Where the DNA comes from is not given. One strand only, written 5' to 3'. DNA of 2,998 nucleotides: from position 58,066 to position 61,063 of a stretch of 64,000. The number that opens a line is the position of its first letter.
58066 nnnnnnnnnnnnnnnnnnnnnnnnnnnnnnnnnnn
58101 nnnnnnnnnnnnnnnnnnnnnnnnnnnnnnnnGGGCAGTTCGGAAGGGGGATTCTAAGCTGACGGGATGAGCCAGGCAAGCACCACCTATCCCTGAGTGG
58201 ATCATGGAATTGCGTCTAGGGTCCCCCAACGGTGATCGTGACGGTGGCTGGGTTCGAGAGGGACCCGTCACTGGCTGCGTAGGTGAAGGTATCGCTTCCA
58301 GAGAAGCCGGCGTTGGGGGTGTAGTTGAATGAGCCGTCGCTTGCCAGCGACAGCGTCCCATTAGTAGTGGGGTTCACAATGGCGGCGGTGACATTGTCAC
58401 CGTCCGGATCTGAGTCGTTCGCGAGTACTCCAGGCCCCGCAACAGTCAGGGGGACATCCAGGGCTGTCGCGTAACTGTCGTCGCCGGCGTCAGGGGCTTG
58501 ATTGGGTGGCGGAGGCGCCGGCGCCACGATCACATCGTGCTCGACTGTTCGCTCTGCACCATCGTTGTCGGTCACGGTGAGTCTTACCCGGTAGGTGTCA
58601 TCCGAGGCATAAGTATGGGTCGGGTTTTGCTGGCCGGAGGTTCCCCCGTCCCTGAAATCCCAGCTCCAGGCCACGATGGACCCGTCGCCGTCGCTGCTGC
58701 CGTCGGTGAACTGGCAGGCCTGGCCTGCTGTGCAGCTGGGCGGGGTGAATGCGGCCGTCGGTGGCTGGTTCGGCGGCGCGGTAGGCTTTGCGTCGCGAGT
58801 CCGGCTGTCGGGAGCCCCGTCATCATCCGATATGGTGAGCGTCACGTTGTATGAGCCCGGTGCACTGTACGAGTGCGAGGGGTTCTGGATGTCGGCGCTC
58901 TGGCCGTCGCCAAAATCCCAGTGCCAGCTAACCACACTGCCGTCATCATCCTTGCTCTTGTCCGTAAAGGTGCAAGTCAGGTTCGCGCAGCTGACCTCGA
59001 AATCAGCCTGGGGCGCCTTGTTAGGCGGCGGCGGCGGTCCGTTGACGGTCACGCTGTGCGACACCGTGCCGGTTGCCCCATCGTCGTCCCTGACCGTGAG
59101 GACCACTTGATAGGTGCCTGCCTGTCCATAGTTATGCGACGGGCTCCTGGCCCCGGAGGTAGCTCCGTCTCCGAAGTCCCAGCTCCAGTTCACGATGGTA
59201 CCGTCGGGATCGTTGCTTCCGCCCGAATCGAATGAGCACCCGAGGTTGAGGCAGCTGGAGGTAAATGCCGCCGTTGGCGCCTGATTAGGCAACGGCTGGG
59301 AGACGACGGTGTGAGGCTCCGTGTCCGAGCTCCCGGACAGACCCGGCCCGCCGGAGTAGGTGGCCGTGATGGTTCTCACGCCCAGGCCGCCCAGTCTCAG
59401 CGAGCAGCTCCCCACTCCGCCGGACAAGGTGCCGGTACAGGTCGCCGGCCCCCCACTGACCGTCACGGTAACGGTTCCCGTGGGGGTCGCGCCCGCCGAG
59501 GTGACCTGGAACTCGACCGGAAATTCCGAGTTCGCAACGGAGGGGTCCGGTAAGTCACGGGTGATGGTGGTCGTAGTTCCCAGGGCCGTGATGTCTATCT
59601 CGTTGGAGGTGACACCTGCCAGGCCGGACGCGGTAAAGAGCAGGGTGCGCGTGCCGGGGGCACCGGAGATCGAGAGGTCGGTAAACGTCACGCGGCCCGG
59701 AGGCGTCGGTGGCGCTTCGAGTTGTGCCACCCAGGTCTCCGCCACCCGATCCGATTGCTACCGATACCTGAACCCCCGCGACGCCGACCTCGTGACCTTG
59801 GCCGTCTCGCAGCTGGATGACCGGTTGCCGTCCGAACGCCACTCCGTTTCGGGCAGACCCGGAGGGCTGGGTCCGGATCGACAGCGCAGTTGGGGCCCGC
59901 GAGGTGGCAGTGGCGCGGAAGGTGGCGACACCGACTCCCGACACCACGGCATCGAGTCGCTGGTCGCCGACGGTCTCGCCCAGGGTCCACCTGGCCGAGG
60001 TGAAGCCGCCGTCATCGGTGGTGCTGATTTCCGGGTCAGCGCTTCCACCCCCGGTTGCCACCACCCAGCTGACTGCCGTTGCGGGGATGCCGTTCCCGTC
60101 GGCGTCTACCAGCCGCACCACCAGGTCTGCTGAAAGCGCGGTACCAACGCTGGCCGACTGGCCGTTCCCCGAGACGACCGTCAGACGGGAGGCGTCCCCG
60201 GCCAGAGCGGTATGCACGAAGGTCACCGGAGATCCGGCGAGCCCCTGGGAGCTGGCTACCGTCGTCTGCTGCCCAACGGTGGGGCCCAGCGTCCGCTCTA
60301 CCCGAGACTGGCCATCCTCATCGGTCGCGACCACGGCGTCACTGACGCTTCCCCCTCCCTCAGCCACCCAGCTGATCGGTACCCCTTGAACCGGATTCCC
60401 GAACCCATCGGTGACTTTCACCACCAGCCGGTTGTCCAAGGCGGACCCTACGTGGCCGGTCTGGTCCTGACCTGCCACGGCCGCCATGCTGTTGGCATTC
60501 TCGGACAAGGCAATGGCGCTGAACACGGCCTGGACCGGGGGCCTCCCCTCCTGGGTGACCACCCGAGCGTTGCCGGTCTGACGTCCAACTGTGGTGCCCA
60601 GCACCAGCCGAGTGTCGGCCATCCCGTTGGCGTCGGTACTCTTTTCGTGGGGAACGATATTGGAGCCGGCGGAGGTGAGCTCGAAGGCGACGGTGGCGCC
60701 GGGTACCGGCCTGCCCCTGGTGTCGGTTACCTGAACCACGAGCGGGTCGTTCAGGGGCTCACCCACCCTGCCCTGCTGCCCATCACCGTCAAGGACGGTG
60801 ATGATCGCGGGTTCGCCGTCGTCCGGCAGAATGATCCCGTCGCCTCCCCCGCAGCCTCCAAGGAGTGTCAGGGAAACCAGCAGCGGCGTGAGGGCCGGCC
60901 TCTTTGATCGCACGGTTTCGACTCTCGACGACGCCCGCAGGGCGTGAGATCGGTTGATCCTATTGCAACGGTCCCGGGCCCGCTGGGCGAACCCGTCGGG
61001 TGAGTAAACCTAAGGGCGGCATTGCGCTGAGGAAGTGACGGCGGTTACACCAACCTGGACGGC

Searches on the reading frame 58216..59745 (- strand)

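Call 29: search_protein_families(library=pfam, proteins=[window:58216-59745:-], max_evalue=0.00001)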
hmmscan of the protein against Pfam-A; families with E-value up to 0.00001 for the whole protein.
window:58216-59745:- (509 aa): 7 families
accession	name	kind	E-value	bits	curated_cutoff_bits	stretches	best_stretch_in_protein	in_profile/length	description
PF18911.6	PKD_4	-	3.6e-62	206.8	27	3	154-233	1-84/85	PKD domain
PF00801.26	PKD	-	2.8e-40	136.6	23.5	3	254-314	13-74/80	PKD domain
PF17963.7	Big_9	-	4.3e-23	82.4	23.6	1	415-505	1-89/89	Bacterial Ig domain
PF17892.7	Cadherin_5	-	1.1e-17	64.1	26.5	1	415-506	2-97/98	Cadherin-like domain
PF17803.7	Cadherin_4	-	7.4e-16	58.9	25.1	1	413-475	9-71/71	Bacterial cadherin-like domain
PF22352.2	K319L-like_PKD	-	2.4e-13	50.3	27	0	349-407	18-84/84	K319L-like, PKD domain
PF16640.11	Big_3_5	-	6.4e-08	33.5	35.5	1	68-147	7-87/88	Bacterial Ig-like domain (group 3)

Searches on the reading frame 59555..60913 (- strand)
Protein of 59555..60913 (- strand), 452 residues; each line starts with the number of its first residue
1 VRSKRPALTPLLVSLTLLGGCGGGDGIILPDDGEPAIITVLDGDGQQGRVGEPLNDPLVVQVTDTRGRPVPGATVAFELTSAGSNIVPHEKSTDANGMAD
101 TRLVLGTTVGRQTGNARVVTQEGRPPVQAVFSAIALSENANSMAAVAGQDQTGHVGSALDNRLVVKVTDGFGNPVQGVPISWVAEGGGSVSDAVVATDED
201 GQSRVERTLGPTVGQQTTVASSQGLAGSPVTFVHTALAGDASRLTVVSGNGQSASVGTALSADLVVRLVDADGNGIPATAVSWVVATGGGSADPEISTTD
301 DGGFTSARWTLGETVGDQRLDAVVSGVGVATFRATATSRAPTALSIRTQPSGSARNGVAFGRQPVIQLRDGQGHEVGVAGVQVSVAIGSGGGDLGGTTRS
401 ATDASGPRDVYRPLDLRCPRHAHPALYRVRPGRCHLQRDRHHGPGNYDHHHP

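Call 28: search_protein_families(library=pfam, proteins=[window:59555-60913:-], max_evalue=0.00001)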
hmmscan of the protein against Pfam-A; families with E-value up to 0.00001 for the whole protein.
window:59555-60913:- (452 aa): 1 family
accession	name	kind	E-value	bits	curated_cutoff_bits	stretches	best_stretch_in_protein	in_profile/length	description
PF02369.22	Big_1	-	3.9e-20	72.2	34.9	2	161-230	19-88/93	Bacterial Ig-like domain (group 1)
